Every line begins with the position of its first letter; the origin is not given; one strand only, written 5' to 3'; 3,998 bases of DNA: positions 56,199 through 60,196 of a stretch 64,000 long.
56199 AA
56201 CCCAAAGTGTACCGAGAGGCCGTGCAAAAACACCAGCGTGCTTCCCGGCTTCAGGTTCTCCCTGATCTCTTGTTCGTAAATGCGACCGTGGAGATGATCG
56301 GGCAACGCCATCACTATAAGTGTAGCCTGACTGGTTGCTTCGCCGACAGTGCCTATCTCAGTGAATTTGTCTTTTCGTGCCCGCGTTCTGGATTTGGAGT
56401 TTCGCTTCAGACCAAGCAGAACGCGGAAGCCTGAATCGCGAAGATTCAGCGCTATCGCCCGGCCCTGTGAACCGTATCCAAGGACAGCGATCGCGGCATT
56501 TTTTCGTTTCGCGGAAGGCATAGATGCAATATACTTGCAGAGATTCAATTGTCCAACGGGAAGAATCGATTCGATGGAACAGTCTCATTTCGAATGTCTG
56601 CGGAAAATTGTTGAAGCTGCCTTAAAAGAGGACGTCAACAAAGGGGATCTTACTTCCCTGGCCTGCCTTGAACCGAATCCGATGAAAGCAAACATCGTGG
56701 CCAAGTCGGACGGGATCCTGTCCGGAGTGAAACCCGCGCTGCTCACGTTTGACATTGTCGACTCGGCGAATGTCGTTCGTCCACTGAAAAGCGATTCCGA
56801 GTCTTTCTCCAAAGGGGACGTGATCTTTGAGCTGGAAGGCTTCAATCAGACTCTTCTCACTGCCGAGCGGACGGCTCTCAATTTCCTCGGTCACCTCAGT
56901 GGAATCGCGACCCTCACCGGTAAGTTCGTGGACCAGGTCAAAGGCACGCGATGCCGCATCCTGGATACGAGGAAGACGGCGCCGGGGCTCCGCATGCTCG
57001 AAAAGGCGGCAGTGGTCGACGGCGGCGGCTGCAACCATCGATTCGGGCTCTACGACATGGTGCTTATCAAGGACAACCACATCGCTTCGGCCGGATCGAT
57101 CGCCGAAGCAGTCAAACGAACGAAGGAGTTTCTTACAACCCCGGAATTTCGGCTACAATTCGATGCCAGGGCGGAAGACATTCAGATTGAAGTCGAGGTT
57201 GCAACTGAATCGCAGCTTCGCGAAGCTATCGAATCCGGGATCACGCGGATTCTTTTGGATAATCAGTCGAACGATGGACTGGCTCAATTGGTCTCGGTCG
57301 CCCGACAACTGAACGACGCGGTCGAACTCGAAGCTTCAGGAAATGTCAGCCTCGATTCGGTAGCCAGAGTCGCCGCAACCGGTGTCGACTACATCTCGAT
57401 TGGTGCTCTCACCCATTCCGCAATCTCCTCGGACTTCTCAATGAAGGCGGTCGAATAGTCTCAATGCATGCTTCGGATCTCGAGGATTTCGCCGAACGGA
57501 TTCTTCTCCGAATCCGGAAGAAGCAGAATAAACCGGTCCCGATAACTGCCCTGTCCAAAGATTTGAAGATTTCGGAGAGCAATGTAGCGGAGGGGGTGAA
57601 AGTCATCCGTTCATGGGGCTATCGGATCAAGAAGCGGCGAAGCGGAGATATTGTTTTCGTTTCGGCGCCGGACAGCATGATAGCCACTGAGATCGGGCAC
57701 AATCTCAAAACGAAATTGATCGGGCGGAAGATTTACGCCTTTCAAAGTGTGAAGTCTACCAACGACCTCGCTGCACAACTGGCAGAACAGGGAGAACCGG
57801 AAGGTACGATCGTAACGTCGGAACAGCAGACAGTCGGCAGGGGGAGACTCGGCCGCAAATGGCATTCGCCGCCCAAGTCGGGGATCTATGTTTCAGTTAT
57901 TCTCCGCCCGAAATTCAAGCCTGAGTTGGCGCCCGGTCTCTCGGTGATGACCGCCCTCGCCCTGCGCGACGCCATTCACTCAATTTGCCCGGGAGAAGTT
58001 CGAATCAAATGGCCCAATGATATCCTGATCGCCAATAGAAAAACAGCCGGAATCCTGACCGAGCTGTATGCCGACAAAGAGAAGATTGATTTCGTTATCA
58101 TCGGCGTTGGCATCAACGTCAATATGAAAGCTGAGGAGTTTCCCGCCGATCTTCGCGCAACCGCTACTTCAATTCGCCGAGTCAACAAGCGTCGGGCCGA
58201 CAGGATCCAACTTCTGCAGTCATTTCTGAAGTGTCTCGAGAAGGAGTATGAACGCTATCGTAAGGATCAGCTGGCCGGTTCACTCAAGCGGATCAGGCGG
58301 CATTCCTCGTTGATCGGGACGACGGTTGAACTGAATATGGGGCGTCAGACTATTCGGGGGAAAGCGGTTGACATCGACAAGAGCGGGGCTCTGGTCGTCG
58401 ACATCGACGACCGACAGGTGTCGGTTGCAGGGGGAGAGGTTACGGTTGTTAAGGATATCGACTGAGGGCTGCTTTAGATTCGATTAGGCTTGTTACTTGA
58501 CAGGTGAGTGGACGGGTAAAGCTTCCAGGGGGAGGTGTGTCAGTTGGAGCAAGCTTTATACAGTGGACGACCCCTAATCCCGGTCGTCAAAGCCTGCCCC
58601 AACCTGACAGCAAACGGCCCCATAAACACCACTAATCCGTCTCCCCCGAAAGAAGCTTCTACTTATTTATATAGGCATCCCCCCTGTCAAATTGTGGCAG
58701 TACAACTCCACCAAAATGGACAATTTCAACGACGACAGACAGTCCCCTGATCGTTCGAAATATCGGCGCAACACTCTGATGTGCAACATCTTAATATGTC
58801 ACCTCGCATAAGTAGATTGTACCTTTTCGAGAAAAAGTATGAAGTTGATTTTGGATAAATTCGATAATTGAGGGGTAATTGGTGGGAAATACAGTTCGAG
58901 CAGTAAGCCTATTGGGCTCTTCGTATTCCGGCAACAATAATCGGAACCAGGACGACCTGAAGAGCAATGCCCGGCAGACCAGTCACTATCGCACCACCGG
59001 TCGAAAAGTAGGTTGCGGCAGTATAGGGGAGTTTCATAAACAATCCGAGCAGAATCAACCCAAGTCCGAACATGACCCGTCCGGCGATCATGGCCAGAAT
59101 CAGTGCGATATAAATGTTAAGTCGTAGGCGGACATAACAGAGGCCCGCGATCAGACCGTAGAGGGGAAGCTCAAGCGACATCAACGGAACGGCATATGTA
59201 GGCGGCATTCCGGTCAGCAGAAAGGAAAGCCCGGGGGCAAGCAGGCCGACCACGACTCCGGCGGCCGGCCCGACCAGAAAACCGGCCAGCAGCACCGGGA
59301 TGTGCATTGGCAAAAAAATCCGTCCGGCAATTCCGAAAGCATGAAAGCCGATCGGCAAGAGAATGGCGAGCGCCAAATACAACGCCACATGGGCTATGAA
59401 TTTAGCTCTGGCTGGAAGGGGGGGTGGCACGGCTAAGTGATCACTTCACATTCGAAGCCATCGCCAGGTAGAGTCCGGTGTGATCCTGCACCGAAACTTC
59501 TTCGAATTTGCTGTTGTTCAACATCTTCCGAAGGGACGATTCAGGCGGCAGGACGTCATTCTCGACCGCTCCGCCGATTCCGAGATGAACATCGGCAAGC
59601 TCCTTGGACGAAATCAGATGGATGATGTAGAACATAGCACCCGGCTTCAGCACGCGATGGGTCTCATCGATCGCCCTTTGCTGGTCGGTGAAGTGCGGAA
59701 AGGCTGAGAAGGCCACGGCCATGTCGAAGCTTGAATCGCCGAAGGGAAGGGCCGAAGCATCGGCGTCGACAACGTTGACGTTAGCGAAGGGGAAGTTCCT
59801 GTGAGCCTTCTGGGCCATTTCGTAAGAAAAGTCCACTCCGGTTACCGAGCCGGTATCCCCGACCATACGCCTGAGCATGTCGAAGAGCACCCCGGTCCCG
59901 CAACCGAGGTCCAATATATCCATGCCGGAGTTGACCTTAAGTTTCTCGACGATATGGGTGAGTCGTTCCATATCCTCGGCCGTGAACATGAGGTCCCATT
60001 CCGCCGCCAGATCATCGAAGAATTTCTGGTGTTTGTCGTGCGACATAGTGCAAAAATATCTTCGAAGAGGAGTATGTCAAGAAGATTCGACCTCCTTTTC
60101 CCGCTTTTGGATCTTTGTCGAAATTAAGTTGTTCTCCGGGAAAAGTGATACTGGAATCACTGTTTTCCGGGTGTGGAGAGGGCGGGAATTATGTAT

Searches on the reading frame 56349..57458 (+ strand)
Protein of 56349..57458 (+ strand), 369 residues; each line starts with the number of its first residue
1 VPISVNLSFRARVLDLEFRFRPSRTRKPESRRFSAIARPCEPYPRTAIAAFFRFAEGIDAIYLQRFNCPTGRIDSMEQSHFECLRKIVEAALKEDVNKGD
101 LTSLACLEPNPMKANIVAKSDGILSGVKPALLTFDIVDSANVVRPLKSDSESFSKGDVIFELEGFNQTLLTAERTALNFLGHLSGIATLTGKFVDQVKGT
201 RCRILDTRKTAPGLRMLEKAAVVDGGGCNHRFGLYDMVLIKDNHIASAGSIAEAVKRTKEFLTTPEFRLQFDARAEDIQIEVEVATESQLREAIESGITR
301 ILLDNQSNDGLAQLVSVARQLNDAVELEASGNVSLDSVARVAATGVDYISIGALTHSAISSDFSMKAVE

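Call 43: search_protein_families(library=pfam, max_evalue=0.00001, proteins=[window:56349-57458:+])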
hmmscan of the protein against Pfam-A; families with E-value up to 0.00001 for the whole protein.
window:56349-57458:+ (369 aa): 2 families
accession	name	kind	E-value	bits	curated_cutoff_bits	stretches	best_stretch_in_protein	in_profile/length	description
PF01729.25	QRPTase_C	-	2e-52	177.7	23.1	1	186-366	1-169/169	Quinolinate phosphoribosyl transferase, C-terminal domain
PF02749.22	QRPTase_N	-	3.3e-16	59.7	27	1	100-184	1-82/82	Quinolinate phosphoribosyl transferase, N-terminal domain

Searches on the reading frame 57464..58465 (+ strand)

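Call 43: search_protein_families(library=pfam, max_evalue=0.00001, proteins=[window:57464-58465:+])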
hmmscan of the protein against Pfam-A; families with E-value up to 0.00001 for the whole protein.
window:57464-58465:+ (333 aa): 3 families
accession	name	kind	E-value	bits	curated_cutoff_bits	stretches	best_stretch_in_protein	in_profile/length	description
PF03099.24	BPL_LplA_LipB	-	6.3e-21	75.1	21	1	93-218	2-133/133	Biotin/lipoate A/B protein ligase family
PF02237.23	BPL_C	-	8.5e-10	38.8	21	1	284-326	2-45/48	Biotin protein ligase C terminal domain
PF16917.10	BPL_LplA_LipB_2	-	6.2e-08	32.8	27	1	138-268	39-172/183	Biotin/lipoate A/B protein ligase family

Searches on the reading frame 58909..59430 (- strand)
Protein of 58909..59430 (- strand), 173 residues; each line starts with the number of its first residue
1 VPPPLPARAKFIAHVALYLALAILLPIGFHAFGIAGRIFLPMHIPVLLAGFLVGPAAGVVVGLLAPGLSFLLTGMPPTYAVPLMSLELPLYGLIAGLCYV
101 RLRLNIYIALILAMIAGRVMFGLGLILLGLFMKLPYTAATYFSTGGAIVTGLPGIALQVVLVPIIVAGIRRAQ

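Call 43: search_protein_families(library=pfam, max_evalue=0.00001, proteins=[window:58909-59430:-])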
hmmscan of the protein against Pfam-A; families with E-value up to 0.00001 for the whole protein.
window:58909-59430:- (173 aa): 1 family
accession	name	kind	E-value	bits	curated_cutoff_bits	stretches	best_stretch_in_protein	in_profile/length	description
PF12822.12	ECF_trnsprt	-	9.5e-18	65.2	30.7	1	10-166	1-169/169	ECF transporter, substrate-specific component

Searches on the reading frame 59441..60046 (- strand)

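Call 43: search_protein_families(library=pfam, max_evalue=0.00001, proteins=[window:59441-60046:-])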
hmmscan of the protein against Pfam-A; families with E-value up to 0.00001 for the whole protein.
window:59441-60046:- (201 aa): 11 families
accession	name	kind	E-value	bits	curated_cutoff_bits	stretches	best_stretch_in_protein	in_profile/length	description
PF08241.18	Methyltransf_11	-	2.4e-24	86.2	21.2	1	45-141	1-95/95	Methyltransferase domain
PF13649.12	Methyltransf_25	-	3.4e-24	85.8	27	1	44-136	1-96/97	Methyltransferase domain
PF13847.12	Methyltransf_31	-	1.8e-20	73.5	27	1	39-148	2-116/145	Methyltransferase domain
PF01209.24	Ubie_methyltran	-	7.1e-20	71.8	20.1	1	5-144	8-154/233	ubiE/COQ5 methyltransferase family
PF08242.18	Methyltransf_12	-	5.9e-16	59.4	30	1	45-139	1-98/98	Methyltransferase domain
PF13489.12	Methyltransf_23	-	2.7e-14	53.7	27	1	28-145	8-120/164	Methyltransferase domain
PF01135.25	PCMT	-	1.1e-08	35.5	20.3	1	26-86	59-119/210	Protein-L-isoaspartate(D-aspartate) O-methyltransferase (PCMT)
PF02353.26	CMAS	-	8.5e-08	32.3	27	1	25-150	47-172/273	Mycolic acid cyclopropane synthetase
PF01728.25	FtsJ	-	3.5e-06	27.5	24.1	1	29-145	9-118/181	FtsJ-like methyltransferase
PF05148.21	Methyltransf_8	-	3.5e-06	27.5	27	0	29-146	60-161/219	Hypothetical methyltransferase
PF07021.18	MetW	-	9.1e-06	25.9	21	0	37-133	10-102/193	Methionine biosynthesis protein MetW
